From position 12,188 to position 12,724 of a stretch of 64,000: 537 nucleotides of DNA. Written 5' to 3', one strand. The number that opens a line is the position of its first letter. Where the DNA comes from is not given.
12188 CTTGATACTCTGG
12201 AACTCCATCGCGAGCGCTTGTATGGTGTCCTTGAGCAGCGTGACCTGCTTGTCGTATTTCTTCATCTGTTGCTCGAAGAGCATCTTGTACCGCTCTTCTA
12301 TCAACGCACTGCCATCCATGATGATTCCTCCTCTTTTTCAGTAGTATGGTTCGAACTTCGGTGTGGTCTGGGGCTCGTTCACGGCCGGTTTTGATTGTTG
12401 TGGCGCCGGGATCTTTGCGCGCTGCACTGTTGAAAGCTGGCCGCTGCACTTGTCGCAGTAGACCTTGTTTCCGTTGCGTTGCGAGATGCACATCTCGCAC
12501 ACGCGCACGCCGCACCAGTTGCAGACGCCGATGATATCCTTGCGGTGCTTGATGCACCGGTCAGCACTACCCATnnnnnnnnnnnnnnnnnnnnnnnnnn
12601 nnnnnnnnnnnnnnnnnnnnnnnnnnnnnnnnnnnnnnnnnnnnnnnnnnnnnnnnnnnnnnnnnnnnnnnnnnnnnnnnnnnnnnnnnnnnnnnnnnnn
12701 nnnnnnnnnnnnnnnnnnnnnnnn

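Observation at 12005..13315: Three-gene operon: 29-aa tandem-repeat solenoid, B-box-like zinc ribbon and coiled-coil protein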

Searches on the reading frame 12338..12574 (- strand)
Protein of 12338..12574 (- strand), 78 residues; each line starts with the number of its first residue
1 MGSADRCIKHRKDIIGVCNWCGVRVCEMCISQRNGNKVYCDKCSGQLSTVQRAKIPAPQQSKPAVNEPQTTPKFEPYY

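Call 3: search_protein_families(library=pfam, proteins=[window:12338-12574:-], max_evalue=1)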
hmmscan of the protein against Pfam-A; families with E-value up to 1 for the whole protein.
window:12338-12574:- (78 aa): 4 families
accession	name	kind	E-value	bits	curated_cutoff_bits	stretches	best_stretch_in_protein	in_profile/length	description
PF00643.29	zf-B_box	-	0.00048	20.7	24.1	1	5-31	4-30/42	B-box zinc finger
PF01363.27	FYVE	-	0.48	11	27.8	0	18-37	27-46/67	FYVE zinc finger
PF22586.1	ANCHR-like_BBOX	-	0.49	11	27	1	7-33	2-28/39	ANCHR-like B-box zinc-binding domain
PF16685.11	zf-RING_10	-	0.85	10.2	31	0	6-21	28-43/70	zinc RING finger of MSL2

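Call 4: search_protein_families(library=ncbifam, proteins=[window:12338-12574:-], max_evalue=1)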
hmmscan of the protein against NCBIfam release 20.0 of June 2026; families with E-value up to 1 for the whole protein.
window:12338-12574:- (78 aa): 0 families

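Call 11: find_homologous_proteins(query=window:12338-12574:-)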
Query window:12338-12574:- (78 aa): 5 proteins with E <= 0.001 among 5 candidates.
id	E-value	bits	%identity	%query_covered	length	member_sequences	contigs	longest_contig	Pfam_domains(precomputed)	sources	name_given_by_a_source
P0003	4.4e-41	156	85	100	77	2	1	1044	-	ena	-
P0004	4.3e-26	108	62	97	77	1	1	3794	-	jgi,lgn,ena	-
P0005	5.4e-24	102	59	96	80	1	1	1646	-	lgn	-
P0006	1.2e-21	94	49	96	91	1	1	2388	-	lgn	-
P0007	8.8e-18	82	52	96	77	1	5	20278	-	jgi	jgi:hypothetical protein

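Call 12: find_encoding_contigs(protein=P0007, flank=10000)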
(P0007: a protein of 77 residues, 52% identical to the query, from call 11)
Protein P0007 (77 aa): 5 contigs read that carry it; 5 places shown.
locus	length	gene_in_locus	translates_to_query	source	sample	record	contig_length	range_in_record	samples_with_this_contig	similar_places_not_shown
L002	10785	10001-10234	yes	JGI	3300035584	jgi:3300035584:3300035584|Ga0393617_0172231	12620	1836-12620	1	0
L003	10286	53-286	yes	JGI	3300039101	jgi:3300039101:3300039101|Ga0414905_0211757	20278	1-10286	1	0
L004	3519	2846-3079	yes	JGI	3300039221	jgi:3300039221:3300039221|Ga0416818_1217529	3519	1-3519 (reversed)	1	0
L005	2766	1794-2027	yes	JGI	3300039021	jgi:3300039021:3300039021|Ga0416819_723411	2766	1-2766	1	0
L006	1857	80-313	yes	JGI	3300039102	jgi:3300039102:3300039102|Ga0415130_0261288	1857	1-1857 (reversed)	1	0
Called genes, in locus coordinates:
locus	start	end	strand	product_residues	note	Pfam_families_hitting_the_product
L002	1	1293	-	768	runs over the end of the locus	PF00270:DEAD, PF04851:ResIII, PF21210:RNA_helicase_helical, PF00271:Helicase_C, PF00633:HHH (faint), PF02732:ERCC4, PF12826:HHH_2, PF14520:HHH_5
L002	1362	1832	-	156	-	PF21805:Imm5_like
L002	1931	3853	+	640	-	PF00270:DEAD, PF04851:ResIII, PF00271:Helicase_C (weak), PF08148:DSHCT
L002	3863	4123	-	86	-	-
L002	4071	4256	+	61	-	-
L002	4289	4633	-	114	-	-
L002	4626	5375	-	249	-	PF02163:Peptidase_M50 (faint)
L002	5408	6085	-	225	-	PF01963:TraB_PrgY_gumN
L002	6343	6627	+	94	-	-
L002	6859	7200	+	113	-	PF02681:DUF212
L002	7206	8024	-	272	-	PF13793:Pribosyltran_N, PF00156:Pribosyltran, PF14572:Pribosyl_synth (weak)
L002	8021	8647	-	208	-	PF00156:Pribosyltran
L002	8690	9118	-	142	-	-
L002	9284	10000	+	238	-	-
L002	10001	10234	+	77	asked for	-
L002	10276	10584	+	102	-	-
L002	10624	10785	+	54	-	?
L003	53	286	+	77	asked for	-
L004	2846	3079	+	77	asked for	-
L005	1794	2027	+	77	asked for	-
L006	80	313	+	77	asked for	-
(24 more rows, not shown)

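Call 13: find_encoding_contigs(protein=P0004, flank=10000)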
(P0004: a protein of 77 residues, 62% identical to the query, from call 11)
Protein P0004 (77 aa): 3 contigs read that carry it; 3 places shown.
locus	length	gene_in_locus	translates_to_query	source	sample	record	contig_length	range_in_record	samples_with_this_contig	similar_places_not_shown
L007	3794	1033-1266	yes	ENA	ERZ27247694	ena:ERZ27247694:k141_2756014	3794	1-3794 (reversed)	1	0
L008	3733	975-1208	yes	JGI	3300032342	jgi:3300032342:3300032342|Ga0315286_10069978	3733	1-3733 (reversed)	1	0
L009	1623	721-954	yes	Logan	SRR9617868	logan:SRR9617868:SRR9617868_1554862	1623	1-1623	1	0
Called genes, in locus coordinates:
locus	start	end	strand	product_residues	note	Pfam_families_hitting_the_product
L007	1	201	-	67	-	?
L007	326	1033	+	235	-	-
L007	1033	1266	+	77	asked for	-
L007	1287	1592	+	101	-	-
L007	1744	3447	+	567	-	PF02511:Thy1 (faint)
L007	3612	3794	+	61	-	?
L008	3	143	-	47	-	?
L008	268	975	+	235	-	-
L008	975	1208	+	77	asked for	-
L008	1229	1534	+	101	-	-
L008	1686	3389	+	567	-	PF02511:Thy1 (faint)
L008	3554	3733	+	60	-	?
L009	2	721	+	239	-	?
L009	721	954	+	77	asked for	-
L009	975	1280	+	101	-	-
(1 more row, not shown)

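Call 18: find_encoding_contigs(protein=P0006, flank=10000)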
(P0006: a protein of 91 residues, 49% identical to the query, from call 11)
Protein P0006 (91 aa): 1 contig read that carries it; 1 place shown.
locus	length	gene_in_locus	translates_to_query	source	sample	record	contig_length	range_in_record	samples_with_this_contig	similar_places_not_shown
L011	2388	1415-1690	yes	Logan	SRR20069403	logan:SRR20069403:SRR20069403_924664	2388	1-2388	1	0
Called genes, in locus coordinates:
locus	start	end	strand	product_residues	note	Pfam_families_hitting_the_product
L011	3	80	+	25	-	?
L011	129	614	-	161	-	-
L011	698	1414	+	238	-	-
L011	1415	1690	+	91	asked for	-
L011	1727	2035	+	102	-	-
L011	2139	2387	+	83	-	?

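Call 19: find_encoding_contigs(protein=P0005, flank=10000)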
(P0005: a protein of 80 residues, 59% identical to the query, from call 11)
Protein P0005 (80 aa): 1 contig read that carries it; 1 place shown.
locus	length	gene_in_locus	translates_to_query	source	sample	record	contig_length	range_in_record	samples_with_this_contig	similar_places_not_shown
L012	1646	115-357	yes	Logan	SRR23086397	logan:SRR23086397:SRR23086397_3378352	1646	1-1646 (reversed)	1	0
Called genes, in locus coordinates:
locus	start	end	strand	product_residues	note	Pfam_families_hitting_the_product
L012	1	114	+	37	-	?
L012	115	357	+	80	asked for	-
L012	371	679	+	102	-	-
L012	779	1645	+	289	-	?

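Call 20: find_encoding_contigs(protein=P0003, flank=10000)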
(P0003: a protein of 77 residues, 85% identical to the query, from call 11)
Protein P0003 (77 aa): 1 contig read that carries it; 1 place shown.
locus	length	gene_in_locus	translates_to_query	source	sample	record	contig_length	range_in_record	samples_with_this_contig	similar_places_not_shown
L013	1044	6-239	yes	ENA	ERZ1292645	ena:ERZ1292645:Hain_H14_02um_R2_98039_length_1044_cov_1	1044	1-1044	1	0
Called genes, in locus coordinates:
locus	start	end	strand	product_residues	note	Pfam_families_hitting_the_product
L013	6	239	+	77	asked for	-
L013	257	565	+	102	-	-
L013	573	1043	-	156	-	?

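Call 60: search_solved_structures(query=A2, max_evalue=10, show_alignments=2)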
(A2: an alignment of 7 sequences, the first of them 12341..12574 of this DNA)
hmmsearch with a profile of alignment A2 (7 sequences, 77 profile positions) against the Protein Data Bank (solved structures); distinct sequences matched with E-value up to 10: 1.
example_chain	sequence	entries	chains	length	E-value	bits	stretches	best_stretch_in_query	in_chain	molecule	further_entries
7vgg_A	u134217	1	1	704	1.5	12.4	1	19-48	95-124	E3 ubiquitin-protein ligase COP1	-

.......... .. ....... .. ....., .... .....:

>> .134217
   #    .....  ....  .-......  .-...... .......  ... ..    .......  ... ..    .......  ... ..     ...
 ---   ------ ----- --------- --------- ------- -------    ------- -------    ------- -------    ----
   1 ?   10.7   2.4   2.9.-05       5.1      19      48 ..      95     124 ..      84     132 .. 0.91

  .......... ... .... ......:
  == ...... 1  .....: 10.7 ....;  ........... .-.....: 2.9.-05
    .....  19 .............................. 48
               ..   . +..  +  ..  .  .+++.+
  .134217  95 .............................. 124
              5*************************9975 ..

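Call 67: predict_structure(alignment_id=A6)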
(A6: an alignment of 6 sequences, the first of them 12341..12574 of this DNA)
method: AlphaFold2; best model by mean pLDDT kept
length: 78 residues; sequences in the alignment: 6
mean_pLDDT: 71.9   pTM: 0.45
mean pLDDT of the five models: 71.9, 69.9, 69.4, 69.0, 68.5
residues with pLDDT >= 90: 14; 70-90: 28; 50-70: 22; < 50: 14
segments of 3 or more residues with pLDDT < 50: 56-58, 62-65
pLDDT, mean of each block of 10 residues (from residue 1): 74 90 90 89 73 51 50 55
secondary structure, 60 per line:
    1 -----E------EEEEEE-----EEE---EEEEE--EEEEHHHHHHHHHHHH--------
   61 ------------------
elements in order: E13-18 E24-26 E30-34 E37-40 H41-52

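Call 73: fold_search(model_id=the predicted structure, library=pdb)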
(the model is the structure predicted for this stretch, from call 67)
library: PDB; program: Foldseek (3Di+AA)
matches with E <= 10: 144; with E <= 0.001: 0
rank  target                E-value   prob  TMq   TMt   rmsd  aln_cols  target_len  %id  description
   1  2d8y_MODEL_1_A        2.7e-01  0.30  0.36  0.32  18.4        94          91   14  Solution structure of the LIM domain of Epithelial protein lost in neoplasm (released 2006-06-08)
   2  2a20_MODEL_1_A        3.3e-01  0.63  0.43  0.53   3.7        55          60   27  Solution structure of Rim2 Zinc Finger Domain (released 2005-08-16)
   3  5x6t_MODEL_1_A        3.8e-01  0.75  0.40  0.55   2.8        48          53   21  N-terminal Zinc Finger of Synaptotagmin-like Protein 4 (released 2017-10-11)
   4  1b8t_MODEL_1_A        3.8e-01  0.20  0.35  0.18   8.7        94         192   12  SOLUTION STRUCTURE OF THE CHICKEN CRP1 (released 1999-05-06)
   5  2ds5_A                4.4e-01  0.44  0.33  0.52   3.9        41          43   20  Structure of the ZBD in the orthorhomibic crystal from (released 2007-02-13)
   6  2ds6_A                4.8e-01  0.44  0.33  0.54   3.9        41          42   20  Structure of the ZBD in the tetragonal crystal form (released 2007-02-13)
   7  2ds5_B                4.8e-01  0.44  0.33  0.52   3.9        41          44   20  Structure of the ZBD in the orthorhomibic crystal from (released 2007-02-13)
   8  2o10_MODEL_1_A        6.0e-01  0.38  0.35  0.43   6.8        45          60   16  Solution structure of the N-terminal LIM domain of MLP/CRP3 (released 2007-12-11)
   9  1v6g_MODEL_1_A        6.0e-01  0.30  0.31  0.30   8.6        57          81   23  Solution Structure of the LIM Domain of the Human Actin Binding LIM Protein 2 (released 2004-06-01)
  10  2yw8                  6.4e-01  0.60  0.42  0.51   4.9        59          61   22  Crystal structure of human RUN and FYVE domain-containing protein (released 2008-04-22)
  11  7d2s_B                6.9e-01  0.33  0.36  0.40   7.8        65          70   18  Crystal structure of Rsu1/PINCH1_LIM5C complex (released 2021-02-24)
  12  2zet_C                7.4e-01  0.57  0.38  0.23   2.5        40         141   20  Crystal structure of the small GTPase Rab27B complexed with the Slp homology domain of Slac2-a/melanophilin (released 2008-09-30)
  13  2csz_MODEL_1_A        8.0e-01  0.41  0.41  0.42   3.0        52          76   25  Solution Structure of the RING domain of the Synaptotagmin-like protein 4 (released 2005-11-23)
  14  2ds8_B                8.0e-01  0.33  0.32  0.52   3.0        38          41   18  Structure of the ZBD-XB complex (released 2007-02-13)
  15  5w9a_A                8.0e-01  0.33  0.34  0.15   8.6        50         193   18  The structure of the Trim5alpha Bbox- coiled coil in complex LC3B (released 2018-10-10)
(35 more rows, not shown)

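Call 86: search_protein_families(library=pfam, alignment_id=A8, max_evalue=0.05)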
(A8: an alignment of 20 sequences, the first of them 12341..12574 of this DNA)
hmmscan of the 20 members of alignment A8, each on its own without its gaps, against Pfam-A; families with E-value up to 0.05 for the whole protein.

A. member 1, window:12341-12574:- (78 aa): 1 family
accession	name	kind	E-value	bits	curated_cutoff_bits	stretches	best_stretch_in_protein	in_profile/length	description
PF00643.29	zf-B_box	-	0.00048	20.7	24.1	1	5-31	4-30/42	B-box zinc finger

B. families by the number of members that match (of 20 scanned): 8 families
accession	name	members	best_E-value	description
PF00643.29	zf-B_box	20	0.00013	B-box zinc finger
PF22586.1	ANCHR-like_BBOX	6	0.0016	ANCHR-like B-box zinc-binding domain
PF12773.13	DZR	3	0.0032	Double zinc ribbon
PF18912.6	DZR_2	2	0.025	Double zinc ribbon domain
PF25080.1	zf_RING-like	1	0.013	RING zinc finger-like domain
PF16685.11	zf-RING_10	1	0.019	zinc RING finger of MSL2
PF08394.17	Arc_trans_TRASH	1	0.023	Archaeal TRASH domain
PF23477.1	zf_Tbcl_2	1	0.038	Probable treble clef zinc finger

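Call 88: search_protein_families(library=padloc, proteins=[window:12338-12574:-], max_evalue=0.01)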
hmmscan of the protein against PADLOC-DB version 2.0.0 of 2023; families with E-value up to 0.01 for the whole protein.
window:12338-12574:- (78 aa): 0 families
